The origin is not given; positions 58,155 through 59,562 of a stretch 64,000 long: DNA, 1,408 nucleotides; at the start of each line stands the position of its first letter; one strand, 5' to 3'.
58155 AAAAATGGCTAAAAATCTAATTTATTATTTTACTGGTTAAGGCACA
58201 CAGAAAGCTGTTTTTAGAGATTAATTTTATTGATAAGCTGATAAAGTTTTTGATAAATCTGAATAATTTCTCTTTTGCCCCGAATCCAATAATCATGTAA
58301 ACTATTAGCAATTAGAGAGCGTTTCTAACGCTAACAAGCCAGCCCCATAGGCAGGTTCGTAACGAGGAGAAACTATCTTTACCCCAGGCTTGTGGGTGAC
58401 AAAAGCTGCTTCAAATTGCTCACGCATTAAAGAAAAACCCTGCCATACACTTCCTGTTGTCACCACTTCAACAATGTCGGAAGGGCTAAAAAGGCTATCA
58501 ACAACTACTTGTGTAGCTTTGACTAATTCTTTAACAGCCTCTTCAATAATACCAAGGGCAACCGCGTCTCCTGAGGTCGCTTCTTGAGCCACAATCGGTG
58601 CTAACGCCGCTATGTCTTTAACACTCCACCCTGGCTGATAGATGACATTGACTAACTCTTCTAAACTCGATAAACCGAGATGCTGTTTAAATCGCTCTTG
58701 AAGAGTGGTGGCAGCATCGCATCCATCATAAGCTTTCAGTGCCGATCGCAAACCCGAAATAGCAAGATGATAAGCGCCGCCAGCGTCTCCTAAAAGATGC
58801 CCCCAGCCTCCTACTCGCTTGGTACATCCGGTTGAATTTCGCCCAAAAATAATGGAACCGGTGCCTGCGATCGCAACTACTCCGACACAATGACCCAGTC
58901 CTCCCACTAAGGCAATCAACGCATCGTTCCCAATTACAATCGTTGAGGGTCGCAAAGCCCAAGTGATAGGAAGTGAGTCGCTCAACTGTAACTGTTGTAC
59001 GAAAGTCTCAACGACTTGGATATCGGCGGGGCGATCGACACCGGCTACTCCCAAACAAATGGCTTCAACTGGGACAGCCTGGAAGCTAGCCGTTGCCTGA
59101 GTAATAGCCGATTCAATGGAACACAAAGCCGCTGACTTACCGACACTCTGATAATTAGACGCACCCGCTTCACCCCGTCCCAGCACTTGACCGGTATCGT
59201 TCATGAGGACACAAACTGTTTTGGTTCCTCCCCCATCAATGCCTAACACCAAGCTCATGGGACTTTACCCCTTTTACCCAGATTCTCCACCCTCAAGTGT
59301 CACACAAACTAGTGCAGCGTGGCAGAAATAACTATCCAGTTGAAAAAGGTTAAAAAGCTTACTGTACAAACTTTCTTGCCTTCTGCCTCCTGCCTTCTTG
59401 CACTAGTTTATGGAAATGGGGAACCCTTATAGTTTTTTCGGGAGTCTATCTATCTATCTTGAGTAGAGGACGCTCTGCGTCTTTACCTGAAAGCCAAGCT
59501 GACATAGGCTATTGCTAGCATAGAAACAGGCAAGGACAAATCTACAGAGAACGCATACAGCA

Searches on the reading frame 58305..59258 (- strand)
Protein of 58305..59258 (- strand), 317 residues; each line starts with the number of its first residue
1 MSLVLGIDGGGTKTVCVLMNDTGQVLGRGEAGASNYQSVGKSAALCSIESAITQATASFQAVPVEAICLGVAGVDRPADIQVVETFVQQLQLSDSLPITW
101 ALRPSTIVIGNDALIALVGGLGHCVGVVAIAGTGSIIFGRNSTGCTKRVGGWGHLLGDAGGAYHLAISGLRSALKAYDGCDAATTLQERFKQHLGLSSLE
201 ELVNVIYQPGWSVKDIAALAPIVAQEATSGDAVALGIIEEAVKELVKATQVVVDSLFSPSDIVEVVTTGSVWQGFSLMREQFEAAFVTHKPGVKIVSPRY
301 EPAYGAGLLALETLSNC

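Call 36: search_protein_families(library=pfam, proteins=[window:58305-59258:-])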
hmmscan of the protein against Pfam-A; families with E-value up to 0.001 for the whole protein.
window:58305-59258:- (317 aa): 1 family
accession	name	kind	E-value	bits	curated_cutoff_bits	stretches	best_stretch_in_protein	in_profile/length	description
PF01869.26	BcrAD_BadFG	-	1e-41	143.7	31.5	1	5-310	1-271/271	BadF/BadG/BcrA/BcrD ATPase family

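Call 40: find_encoding_contigs(protein=window:58305-59258:-, flank=3000, max_places=10)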
Protein window:58305-59258:- (317 aa): 2 contigs read that carry it; 2 places shown.
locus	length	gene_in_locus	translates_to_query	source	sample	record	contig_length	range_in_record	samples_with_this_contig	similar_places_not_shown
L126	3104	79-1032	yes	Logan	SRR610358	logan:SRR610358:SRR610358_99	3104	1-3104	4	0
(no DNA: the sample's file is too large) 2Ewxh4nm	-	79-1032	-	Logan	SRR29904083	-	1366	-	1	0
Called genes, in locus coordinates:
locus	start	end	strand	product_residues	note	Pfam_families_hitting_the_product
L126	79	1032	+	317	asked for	PF01869:BcrAD_BadFG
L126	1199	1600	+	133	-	PF02469:Fasciclin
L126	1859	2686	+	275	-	PF05685:Uma2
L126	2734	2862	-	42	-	-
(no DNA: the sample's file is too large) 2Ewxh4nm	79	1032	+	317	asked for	PF01869:BcrAD_BadFG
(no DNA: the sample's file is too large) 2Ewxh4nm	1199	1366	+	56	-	?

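Call 65: find_homologous_proteins(query=window:58305-59258:-, max_evalue=1e-80)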
Query window:58305-59258:- (317 aa): 730 proteins with E <= 1e-80 among 8000 candidates; the best 120 are listed.
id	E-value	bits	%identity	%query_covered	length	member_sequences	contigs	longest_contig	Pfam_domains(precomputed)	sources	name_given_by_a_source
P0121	8.6e-188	641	93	100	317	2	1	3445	PF01869.27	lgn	-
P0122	1.1e-187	641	93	100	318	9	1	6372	PF01869.27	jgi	jgi:N-acetylglucosamine kinase-like BadF-type ATPase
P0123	3.7e-185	632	92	100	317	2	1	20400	PF01869.27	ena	-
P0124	2.9e-182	623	91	100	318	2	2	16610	PF01869.27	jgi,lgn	jgi:N-acetylglucosamine kinase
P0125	5.3e-182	622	90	100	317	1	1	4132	PF01869.27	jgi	jgi:N-acetylglucosamine kinase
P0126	2.7e-181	620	90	100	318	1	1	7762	PF01869.27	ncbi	ncbi:MAG TPA: BadF/BadG/BcrA/BcrD ATPase family protein [Stenomitos sp.]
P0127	2.3e-179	613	91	100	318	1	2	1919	PF01869.27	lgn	-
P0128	1.0e-154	532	78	99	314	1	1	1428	PF01869.27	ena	-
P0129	6.5e-152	523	77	99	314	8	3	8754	PF01869.27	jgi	jgi:N-acetylglucosamine kinase-like BadF-type ATPase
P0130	5.6e-150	517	74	99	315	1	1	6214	PF01869.27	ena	-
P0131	8.6e-150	516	74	99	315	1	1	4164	PF01869.27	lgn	-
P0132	1.9e-149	515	76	100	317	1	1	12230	PF01869.27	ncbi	ncbi:MAG: BadF/BadG/BcrA/BcrD ATPase family protein [Cyanobacteriota bacterium]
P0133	2.3e-149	515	73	99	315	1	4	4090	PF01869.27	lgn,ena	-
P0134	1.6e-148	512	74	99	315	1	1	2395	PF01869.27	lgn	-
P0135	2.9e-148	511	75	99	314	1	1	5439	PF01869.27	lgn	-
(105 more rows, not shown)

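Call 66: find_encoding_contigs(protein=P0123, flank=2000, max_places=2)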
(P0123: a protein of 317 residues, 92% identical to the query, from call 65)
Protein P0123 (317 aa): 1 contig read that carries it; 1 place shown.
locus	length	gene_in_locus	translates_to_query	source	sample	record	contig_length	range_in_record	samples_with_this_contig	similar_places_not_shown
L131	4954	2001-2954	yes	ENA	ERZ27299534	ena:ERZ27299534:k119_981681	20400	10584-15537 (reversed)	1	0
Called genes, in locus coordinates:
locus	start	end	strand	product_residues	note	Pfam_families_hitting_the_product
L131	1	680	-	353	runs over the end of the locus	PF00656:Peptidase_C14 (weak), PF05641:Agenet (faint)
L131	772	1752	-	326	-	PF19777:DUF6263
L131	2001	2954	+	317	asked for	PF01869:BcrAD_BadFG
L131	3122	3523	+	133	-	PF02469:Fasciclin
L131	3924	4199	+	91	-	-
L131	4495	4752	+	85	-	-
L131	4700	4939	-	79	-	PF02604:PhdYeFM_antitox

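Call 67: find_encoding_contigs(protein=P0124, flank=2000, max_places=2)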
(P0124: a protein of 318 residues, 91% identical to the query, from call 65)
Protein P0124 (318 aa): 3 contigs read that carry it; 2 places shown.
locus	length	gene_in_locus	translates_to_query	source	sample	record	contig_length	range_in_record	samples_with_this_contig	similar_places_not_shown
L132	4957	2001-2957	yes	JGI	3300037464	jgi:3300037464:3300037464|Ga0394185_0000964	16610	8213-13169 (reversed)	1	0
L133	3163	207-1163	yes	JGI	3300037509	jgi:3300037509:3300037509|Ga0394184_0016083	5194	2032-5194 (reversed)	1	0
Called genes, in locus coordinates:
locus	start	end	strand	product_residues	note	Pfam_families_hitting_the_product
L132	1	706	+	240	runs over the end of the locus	PF05685:Uma2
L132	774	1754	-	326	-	PF19777:DUF6263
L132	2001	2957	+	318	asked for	PF01869:BcrAD_BadFG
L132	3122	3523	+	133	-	PF02469:Fasciclin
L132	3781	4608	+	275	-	PF05685:Uma2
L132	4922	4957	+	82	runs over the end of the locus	-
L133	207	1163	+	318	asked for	PF01869:BcrAD_BadFG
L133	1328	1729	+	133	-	PF02469:Fasciclin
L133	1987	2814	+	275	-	PF05685:Uma2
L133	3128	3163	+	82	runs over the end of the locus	-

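Call 68: find_encoding_contigs(protein=P0126, flank=2000, max_places=2)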
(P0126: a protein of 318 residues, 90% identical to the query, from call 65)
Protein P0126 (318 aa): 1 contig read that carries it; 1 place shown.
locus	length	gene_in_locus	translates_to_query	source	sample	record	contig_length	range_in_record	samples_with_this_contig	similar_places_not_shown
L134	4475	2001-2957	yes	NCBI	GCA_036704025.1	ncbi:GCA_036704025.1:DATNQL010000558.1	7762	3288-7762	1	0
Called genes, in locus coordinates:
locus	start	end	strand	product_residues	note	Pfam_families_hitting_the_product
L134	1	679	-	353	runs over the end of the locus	PF00656:Peptidase_C14 (weak), PF05641:Agenet (faint)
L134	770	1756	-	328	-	PF19777:DUF6263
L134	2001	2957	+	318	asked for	PF01869:BcrAD_BadFG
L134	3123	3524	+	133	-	PF02469:Fasciclin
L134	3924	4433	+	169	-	PF05685:Uma2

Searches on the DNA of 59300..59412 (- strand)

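Call 11: search_dna_similar(query=window:59300-59412:-, collection=plasmids, mode=distant, max_evalue=0.01, max_rows=40)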
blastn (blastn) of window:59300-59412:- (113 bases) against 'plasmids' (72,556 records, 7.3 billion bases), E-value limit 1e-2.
Records with a match: 6; places in all: 6; records where one place covers at least 80% of the query: 0.
Best place of each record, by identity: 90-95% 2; 80-90% 4.
By first word of the organism name: Nostoc 4; Brasilonema 1; Calothrix 1.
By predicted mobility (MOB-suite, as given by PLSDB): non-mobilizable 3; mobilizable 2; conjugative 1.
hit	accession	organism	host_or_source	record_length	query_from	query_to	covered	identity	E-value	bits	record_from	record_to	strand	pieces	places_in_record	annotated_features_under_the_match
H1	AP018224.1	Nostoc linckia NIES-25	-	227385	36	91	50%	84.2%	1e-5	56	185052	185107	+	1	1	none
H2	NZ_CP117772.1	Nostoc sp. UHCC 0926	whole organism,lichen surface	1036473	52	102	45%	90.2%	6e-10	71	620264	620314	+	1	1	none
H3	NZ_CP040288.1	Nostoc sp. C057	Phaeoceros,pure culture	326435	52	102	45%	88.2%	7e-9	66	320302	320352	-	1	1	none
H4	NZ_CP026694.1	Nostoc sp. 'Lobaria pulmonaria (5183) cyanobiont'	Lobaria pulmonaria thallus,lichen ...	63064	52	102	45%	82.4%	2e-4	53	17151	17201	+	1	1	none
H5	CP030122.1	Brasilonema octagenarum UFV-E1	Eucalyptus grandis,mixed culture,leaves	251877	58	104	42%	85.4%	2e-4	53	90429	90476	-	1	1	none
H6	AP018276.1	Calothrix sp. NIES-4101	-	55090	55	87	29%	93.9%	2e-4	52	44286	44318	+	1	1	none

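Call 13: get_annotated_region(hit=H2, flank=300)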
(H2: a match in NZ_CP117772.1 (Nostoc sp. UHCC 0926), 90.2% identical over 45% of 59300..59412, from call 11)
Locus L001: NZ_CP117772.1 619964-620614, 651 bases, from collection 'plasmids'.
description: Nostoc sp. UHCC 0926 plasmid pn1, complete sequence
organism: Nostoc sp. UHCC 0926 (NCBI taxid 3025190)
taxonomy: Bacteria; Cyanobacteriota; Cyanophyceae; Nostocales; Nostocaceae; Nostoc; Nostoc sp. UHCC 0926
host: -; source: whole organism,lichen surface; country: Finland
typing (MOB-suite, as given by PLSDB): non-mobilizable; mating-pair formation MPF_T
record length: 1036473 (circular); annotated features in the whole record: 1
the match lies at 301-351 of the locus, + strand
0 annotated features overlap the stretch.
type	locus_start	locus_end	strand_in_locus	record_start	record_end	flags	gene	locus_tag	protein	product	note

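Call 14: get_annotated_region(hit=H3, flank=300)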
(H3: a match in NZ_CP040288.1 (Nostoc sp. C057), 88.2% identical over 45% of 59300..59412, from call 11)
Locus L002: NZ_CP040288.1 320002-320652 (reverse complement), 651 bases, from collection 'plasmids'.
description: Nostoc sp. C057 plasmid p057_G
organism: Nostoc sp. C057 (NCBI taxid 2576903)
taxonomy: Bacteria; Cyanobacteriota; Cyanophyceae; Nostocales; Nostocaceae; Nostoc; Nostoc sp. C057
host: -; source: Phaeoceros,pure culture; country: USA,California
typing (MOB-suite, as given by PLSDB): non-mobilizable
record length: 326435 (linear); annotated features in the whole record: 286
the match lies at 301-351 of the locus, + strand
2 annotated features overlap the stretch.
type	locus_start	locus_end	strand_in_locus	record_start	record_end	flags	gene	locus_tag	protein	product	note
CDS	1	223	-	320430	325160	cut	-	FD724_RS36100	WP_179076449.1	non-ribosomal peptide synthetase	-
CDS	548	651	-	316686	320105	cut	-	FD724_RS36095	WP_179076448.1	non-ribosomal peptide synthetase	-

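Call 15: get_annotated_region(hit=H1, flank=300)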
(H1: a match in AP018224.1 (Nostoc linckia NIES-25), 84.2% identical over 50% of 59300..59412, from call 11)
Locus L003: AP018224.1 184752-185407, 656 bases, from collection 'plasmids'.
description: Nostoc linckia NIES-25 plasmid plasmid2 DNA, complete genome
organism: Nostoc linckia NIES-25 (NCBI taxid 1091006)
taxonomy: Bacteria; Cyanobacteriota; Cyanophyceae; Nostocales; Nostocaceae; Nostoc; Nostoc linckia; Nostoc linckia NIES-25
host: -; source: -; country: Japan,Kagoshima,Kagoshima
typing (MOB-suite, as given by PLSDB): conjugative; replicon rep_cluster_1671; relaxase MOBP; mating-pair formation MPF_T
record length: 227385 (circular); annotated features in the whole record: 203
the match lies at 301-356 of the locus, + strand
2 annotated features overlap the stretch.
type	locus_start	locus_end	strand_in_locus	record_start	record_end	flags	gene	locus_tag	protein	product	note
CDS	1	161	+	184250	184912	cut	-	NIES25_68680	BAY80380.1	hypothetical protein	-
CDS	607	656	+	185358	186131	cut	-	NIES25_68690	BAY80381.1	hypothetical protein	-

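Call 16: get_annotated_region(hit=H5, flank=300)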
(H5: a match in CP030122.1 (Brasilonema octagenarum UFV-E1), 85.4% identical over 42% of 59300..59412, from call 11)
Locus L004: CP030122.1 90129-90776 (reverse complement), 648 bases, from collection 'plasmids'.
description: Brasilonema octagenarum UFV-E1 plasmid pBOCT1, complete sequence
organism: Brasilonema octagenarum UFV-E1 (NCBI taxid 417106)
taxonomy: Bacteria; Cyanobacteriota; Cyanophyceae; Nostocales; Scytonemataceae; Brasilonema; Brasilonema octagenarum; Brasilonema octagenarum UFV-E1
host: -; source: Eucalyptus grandis,mixed culture,leaves; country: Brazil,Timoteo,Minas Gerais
typing (MOB-suite, as given by PLSDB): non-mobilizable; mating-pair formation MPF_T
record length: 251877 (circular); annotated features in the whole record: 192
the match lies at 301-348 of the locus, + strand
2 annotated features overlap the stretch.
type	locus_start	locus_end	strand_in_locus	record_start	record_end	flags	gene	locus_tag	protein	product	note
CDS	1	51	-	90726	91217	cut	-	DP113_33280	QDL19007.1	heavy metal-responsive transcriptional regulator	-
CDS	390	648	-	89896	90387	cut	-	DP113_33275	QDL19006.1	hypothetical protein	-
